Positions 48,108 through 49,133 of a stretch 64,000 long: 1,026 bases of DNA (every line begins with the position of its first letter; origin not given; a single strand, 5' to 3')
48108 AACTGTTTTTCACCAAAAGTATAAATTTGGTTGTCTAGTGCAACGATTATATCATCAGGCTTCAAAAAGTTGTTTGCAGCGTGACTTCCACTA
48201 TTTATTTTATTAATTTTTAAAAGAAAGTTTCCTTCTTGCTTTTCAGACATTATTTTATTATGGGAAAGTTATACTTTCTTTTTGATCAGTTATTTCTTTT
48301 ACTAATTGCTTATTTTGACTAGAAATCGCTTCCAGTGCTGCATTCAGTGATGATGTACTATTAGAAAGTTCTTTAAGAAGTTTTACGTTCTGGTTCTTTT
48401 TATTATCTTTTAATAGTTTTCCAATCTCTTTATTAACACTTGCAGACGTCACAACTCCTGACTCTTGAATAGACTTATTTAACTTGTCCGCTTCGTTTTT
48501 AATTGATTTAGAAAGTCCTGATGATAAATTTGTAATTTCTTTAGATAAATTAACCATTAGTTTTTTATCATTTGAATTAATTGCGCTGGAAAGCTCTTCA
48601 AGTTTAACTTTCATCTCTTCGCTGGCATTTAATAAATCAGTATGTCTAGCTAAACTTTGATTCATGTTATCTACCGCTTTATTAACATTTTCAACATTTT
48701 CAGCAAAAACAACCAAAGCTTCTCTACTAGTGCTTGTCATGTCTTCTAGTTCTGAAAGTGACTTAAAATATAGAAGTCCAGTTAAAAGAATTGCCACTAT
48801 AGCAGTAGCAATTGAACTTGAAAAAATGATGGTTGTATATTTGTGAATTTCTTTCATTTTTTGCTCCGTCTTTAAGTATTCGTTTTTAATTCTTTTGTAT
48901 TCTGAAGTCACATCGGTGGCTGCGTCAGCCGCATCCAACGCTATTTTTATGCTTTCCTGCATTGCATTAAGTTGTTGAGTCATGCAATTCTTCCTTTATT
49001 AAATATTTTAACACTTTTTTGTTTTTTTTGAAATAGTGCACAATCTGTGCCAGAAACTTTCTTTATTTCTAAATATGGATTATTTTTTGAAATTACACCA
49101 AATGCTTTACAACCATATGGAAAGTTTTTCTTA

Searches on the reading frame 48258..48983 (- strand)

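Call 70: search_protein_families(library=pfam, proteins=[window:48258-48983:-], max_evalue=0.0001)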
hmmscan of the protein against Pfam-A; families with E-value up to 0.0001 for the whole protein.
window:48258-48983:- (241 aa): 0 families

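Call 72: search_protein_families(library=pfam, proteins=[window:48258-48983:-], max_evalue=0.01)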
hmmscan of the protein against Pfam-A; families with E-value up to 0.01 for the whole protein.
window:48258-48983:- (241 aa): 0 families

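Call 88: search_protein_families(library=pfam, proteins=[window:48258-48983:-], max_evalue=1)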
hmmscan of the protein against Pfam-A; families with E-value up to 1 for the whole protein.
window:48258-48983:- (241 aa): 6 families
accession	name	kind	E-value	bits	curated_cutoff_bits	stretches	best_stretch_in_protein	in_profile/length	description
PF12296.13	HsbA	-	0.014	16.3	33.5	1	94-163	12-80/121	Hydrophobic surface binding protein A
PF23526.1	AprA_N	-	0.033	14.8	27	0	181-224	20-63/67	AprA N-terminal domain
PF07798.16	CCDC90-like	-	0.25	11.6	33.5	1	77-173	8-107/175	Coiled-coil domain-containing protein 90-like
PF03037.21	KMP11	-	0.29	12.4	28.3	1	121-197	16-87/90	Kinetoplastid membrane protein 11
PF04513.17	Baculo_PEP_C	-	0.33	11.5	38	0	207-238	12-43/140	Baculovirus polyhedron envelope protein, PEP, C terminus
PF02403.27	Seryl_tRNA_N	-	0.35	11.6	28.2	1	182-232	54-105/108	Seryl-tRNA synthetase N-terminal domain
